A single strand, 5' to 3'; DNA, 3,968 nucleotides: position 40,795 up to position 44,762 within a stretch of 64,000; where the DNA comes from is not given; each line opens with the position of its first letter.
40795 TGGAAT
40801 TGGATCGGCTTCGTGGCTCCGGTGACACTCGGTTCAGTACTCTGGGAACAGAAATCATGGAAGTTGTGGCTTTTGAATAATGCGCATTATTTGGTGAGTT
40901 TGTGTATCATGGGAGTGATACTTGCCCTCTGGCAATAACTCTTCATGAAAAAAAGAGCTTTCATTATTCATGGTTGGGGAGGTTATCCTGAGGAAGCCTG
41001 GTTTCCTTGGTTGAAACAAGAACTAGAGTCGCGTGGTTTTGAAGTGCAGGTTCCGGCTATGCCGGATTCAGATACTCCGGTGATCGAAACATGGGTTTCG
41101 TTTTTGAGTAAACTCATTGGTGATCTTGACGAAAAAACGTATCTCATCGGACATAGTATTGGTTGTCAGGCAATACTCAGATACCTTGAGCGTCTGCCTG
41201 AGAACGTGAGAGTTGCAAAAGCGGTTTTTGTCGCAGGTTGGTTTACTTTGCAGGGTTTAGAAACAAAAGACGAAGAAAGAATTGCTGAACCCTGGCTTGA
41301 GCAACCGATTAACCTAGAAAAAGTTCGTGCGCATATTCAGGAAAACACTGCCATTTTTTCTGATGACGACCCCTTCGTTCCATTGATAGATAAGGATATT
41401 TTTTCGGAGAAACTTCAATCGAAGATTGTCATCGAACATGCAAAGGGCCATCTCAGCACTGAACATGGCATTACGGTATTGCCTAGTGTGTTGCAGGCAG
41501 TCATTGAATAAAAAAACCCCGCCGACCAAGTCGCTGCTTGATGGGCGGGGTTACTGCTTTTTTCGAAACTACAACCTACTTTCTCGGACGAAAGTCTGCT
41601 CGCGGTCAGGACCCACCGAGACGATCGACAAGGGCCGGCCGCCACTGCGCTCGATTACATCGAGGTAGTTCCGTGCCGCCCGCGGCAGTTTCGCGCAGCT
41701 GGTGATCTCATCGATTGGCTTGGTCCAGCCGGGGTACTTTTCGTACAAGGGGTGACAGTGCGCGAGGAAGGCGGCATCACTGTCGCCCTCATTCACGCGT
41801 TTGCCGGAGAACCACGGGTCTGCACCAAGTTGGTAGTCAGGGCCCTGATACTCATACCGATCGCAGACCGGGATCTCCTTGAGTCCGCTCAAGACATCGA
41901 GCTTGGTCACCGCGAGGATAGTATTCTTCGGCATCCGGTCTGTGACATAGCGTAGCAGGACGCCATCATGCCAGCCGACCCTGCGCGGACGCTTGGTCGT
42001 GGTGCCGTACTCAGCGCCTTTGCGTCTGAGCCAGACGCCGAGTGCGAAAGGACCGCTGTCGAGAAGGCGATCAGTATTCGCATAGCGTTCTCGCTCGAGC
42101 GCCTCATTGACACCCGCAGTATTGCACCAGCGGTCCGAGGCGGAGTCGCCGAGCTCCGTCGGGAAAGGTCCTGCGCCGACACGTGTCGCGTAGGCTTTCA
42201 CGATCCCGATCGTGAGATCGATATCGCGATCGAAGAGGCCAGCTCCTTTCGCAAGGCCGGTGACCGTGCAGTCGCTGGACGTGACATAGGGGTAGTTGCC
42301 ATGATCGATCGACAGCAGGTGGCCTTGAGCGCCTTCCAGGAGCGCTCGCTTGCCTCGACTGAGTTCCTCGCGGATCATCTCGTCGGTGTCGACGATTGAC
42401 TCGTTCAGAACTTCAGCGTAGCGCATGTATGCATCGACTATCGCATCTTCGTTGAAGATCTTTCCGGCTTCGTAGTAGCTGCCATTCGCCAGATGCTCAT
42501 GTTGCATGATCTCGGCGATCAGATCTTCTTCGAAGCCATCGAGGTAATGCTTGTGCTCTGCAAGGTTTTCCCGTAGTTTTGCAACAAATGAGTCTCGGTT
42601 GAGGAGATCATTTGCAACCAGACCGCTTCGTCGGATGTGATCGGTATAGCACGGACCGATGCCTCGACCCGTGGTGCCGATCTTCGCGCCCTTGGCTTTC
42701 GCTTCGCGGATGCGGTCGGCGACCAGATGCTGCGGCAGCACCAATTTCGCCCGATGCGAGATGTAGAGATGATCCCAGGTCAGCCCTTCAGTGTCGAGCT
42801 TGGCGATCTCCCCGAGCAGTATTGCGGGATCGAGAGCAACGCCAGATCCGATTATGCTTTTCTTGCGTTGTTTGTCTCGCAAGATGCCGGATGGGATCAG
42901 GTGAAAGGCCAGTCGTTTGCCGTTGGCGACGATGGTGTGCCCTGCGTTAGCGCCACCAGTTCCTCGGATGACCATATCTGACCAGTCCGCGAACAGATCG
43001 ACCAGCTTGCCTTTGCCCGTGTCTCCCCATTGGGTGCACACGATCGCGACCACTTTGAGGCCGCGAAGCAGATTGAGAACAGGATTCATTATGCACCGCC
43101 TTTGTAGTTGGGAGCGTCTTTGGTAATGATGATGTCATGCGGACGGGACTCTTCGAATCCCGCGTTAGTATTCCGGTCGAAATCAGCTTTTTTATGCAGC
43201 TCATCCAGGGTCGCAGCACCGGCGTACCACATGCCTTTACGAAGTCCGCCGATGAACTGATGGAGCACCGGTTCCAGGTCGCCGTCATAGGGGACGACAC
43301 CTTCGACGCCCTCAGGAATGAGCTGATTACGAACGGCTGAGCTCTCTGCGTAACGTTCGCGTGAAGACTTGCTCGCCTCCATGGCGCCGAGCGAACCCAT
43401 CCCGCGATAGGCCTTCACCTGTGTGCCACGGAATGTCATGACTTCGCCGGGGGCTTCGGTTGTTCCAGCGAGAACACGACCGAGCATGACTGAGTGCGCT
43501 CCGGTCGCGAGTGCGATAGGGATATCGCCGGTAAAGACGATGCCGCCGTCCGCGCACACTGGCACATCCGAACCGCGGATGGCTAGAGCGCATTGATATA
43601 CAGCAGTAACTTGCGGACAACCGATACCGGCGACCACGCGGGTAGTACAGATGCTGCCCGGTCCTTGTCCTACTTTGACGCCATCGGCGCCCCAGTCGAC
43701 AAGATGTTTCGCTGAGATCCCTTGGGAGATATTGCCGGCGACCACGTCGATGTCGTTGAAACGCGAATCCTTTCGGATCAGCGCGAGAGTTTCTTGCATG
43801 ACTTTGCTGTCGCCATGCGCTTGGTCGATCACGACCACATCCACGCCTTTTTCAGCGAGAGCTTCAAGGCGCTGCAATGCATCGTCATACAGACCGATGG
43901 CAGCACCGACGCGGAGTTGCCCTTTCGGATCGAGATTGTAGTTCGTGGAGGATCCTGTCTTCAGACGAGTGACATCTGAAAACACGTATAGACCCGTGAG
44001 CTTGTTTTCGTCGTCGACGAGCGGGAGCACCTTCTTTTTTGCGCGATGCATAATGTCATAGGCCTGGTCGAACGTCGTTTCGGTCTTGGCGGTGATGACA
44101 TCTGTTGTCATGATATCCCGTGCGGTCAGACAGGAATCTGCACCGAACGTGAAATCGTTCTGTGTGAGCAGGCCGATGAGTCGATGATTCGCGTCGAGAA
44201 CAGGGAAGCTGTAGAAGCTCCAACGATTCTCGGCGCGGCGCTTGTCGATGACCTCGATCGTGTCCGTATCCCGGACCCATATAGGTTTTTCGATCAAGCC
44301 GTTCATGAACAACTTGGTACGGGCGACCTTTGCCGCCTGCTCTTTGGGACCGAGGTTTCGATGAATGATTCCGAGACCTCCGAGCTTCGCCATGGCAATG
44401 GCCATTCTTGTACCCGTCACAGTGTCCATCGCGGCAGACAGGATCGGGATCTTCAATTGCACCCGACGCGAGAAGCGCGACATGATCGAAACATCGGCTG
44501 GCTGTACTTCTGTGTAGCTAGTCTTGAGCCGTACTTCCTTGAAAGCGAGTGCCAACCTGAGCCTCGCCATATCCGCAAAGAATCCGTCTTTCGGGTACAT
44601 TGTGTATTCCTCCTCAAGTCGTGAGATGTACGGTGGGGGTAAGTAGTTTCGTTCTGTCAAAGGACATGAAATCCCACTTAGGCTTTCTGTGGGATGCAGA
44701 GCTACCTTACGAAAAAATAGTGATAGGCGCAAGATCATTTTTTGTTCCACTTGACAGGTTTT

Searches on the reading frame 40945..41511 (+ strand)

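Call 60: search_protein_families(library=pfam, proteins=[window:40945-41511:+], max_evalue=0.001)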
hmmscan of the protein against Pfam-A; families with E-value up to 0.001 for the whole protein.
window:40945-41511:+ (188 aa): 5 families
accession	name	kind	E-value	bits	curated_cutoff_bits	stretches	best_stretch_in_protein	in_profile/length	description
PF06821.19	Ser_hydrolase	-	7.5e-25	88.3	22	1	6-184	2-168/172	Serine hydrolase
PF12697.13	Abhydrolase_6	-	5e-06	27.8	26.3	1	7-116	3-106/217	Alpha/beta hydrolase family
PF00561.26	Abhydrolase_1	-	4.9e-05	23.6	25.8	0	62-101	68-103/245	alpha/beta hydrolase fold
PF08538.16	DUF1749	-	0.00012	21.8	24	1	43-181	83-181/299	Protein of unknown function (DUF1749)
PF10230.15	LIDHydrolase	-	0.00023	21.4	27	0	48-95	66-115/262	Lipid-droplet associated hydrolase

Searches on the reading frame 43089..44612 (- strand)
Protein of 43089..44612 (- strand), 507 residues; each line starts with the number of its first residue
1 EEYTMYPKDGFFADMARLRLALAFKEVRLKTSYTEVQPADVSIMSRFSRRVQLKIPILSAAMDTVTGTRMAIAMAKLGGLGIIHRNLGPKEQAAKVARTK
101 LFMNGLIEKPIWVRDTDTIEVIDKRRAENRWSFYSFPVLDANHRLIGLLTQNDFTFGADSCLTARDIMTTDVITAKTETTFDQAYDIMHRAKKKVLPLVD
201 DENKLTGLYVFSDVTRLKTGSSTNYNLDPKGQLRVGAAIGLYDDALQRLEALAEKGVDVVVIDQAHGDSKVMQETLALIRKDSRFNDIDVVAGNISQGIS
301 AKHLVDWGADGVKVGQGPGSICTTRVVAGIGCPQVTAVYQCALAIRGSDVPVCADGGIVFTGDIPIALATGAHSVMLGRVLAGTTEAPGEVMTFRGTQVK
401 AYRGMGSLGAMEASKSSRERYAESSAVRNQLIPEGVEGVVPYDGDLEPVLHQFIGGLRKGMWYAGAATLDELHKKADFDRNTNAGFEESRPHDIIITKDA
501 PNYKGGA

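Call 10: search_protein_families(library=pfam, proteins=[window:43089-44612:-], max_evalue=0.01)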
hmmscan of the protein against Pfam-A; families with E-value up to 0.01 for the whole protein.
window:43089-44612:- (507 aa): 4 families
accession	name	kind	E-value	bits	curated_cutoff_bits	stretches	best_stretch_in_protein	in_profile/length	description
PF00478.31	IMPDH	-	4.3e-132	440.7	25.6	1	21-492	1-345/345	IMP dehydrogenase / GMP reductase domain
PF00571.33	CBS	-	5e-14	52.8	24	1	164-216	1-53/57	CBS domain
PF03060.21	NMO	-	1.2e-07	31.9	28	1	290-392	138-236/331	Nitronate monooxygenase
PF01070.24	FMN_dh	-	1.4e-06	28.1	24.9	1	268-388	202-312/350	FMN-dependent dehydrogenase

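Call 17: find_homologous_proteins(query=window:43089-44612:-, max_evalue=1e-100)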
Query window:43089-44612:- (507 aa): 7763 proteins with E <= 1e-100 among 8000 candidates; the best 120 are listed.
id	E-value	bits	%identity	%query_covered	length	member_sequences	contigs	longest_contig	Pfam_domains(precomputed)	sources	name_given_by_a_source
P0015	0.0e+0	1129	100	99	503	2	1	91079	PF01070.25,PF00478.32,PF03060.22,PF00571.34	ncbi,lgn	-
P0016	6.1e-192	657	60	98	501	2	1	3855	PF01070.25,PF00478.32,PF03060.22,PF00571.34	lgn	-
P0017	9.0e-191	653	59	98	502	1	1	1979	PF01070.25,PF00478.32,PF03060.22,PF00571.34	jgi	jgi:IMP dehydrogenase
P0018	1.8e-190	652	60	98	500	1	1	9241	PF01070.25,PF00478.32,PF03060.22,PF00571.34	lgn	-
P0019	7.0e-190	650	60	98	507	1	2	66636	PF01070.25,PF00478.32,PF03060.22,PF00571.34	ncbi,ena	ncbi:MAG: IMP dehydrogenase [Patescibacteria group bacterium]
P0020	5.7e-189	647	59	98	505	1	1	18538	PF01070.25,PF00478.32,PF03060.22,PF00571.34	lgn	-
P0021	7.1e-188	644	59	98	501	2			PF01070.25,PF00478.32,PF03060.22,PF00571.34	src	-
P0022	3.5e-187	641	60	98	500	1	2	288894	PF01070.25,PF00478.32,PF03060.22,PF00571.34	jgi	jgi:IMP dehydrogenase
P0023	8.4e-187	640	60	98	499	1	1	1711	PF01070.25,PF00478.32,PF03060.22,PF00571.34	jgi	jgi:IMP dehydrogenase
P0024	1.2e-186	640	58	98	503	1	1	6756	PF00478.32,PF03060.22,PF00571.34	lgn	-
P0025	2.4e-186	639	59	98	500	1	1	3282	PF01070.25,PF00478.32,PF03060.22,PF00571.34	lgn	-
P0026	4.9e-186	638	60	98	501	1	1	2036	PF01070.25,PF00478.32,PF03060.22,PF00571.34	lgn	-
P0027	8.2e-186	637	57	98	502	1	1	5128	PF01070.25,PF00478.32,PF03060.22,PF00571.34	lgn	-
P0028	8.6e-186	637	59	98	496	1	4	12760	PF01070.25,PF00478.32,PF03060.22,PF00571.34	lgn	-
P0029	1.9e-185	636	59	98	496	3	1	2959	PF01070.25,PF00478.32,PF03060.22,PF00571.34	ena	-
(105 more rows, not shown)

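Call 47: find_encoding_contigs(protein=P0022, flank=6000, max_places=1)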
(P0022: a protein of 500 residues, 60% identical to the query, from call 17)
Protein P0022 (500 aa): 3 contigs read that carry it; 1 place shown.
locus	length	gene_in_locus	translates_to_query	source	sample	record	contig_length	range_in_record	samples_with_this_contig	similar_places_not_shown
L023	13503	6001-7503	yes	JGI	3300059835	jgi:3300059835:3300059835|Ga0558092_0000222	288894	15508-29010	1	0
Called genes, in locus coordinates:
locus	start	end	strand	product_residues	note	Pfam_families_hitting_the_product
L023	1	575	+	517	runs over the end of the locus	PF00006:ATP-synt_ab, PF00306:ATP-synt_ab_C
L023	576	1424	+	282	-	PF00231:ATP-synt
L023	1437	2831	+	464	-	PF02874:ATP-synt_ab_N, PF00006:ATP-synt_ab, PF22919:ATP-synt_VA_C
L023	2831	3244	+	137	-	PF02823:ATP-synt_DE_N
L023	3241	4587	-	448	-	PF03583:LIP, PF00326:Peptidase_S9 (faint), PF12146:Hydrolase_4 (faint)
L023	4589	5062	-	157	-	PF00583:Acetyltransf_1, PF13673:Acetyltransf_10, PF13508:Acetyltransf_7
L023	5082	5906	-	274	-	-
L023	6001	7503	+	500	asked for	PF00478:IMPDH, PF00571:CBS (weak), PF01070:FMN_dh, PF03060:NMO (weak)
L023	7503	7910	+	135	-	-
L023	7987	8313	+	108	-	PF03352:Adenine_glyco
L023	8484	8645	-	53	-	PF06348:DUF1059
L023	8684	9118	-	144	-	-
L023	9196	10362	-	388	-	-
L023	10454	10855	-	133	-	PF23636:DUF7144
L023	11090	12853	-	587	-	-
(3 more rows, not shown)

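Call 48: find_encoding_contigs(protein=P0019, flank=6000, max_places=1)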
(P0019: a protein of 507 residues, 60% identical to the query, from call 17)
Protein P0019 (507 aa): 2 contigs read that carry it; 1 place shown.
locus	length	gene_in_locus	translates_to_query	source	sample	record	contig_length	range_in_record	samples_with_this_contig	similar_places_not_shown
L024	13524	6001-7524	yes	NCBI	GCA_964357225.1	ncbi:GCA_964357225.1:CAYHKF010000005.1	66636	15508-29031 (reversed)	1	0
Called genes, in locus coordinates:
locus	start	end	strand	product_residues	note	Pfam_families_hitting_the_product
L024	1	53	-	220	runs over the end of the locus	-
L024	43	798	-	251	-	PF00215:OMPdecase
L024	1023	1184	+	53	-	-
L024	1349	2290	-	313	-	-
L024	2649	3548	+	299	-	-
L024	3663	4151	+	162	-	-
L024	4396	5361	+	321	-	-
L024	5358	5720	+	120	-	-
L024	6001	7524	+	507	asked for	PF00478:IMPDH, PF03060:NMO (faint), PF00571:CBS (faint), PF01070:FMN_dh (weak)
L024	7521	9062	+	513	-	PF00709:Adenylsucc_synt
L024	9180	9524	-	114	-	PF10861:DUF2784 (weak)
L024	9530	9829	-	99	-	PF00293:NUDIX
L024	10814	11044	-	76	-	PF01541:GIY-YIG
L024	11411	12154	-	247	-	PF00459:Inositol_P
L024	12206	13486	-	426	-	PF05697:Trigger_N, PF00254:FKBP_C, PF05698:Trigger_C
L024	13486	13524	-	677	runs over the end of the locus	PF03030:H_PPase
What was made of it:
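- The syntenic relative L024 has two genes on the guaB strand directly upstream of guaB (call 48).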

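Call 49: find_encoding_contigs(protein=P0020, flank=6000, max_places=1)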
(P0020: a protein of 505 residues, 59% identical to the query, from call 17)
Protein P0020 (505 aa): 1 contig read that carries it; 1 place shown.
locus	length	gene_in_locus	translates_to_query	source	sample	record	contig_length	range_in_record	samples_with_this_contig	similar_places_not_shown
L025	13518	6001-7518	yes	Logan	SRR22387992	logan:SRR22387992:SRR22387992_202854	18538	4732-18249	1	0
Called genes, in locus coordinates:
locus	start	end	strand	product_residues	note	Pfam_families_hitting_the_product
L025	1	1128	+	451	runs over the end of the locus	-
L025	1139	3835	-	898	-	PF13385:Laminin_G_3, PF19077:Big_13 (faint)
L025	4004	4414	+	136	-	PF00072:Response_reg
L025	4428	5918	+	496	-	PF00512:HisKA, PF02518:HATPase_c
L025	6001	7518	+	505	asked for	PF00478:IMPDH, PF03060:NMO (faint), PF00571:CBS, PF01070:FMN_dh (weak)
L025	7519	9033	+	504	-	PF00709:Adenylsucc_synt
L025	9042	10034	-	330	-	-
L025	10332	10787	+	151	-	PF08069:Ribosomal_S13_N, PF00312:Ribosomal_S15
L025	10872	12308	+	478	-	PF01368:DHH, PF27767:Arc_Cdc45 (weak), PF21763:DHH_CID, PF02272:DHHA1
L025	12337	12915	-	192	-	-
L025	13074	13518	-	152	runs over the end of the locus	-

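Call 55: find_encoding_contigs(protein=P0015, flank=3000, max_places=4)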
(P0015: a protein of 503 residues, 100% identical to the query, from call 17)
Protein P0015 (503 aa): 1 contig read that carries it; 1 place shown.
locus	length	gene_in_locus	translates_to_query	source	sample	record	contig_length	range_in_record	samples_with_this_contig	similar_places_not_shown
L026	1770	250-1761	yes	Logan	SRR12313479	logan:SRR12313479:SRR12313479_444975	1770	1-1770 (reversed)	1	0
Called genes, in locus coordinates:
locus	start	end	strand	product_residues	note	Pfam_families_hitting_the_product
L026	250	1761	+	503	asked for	PF00478:IMPDH, PF03060:NMO (faint), PF01070:FMN_dh (weak), PF00571:CBS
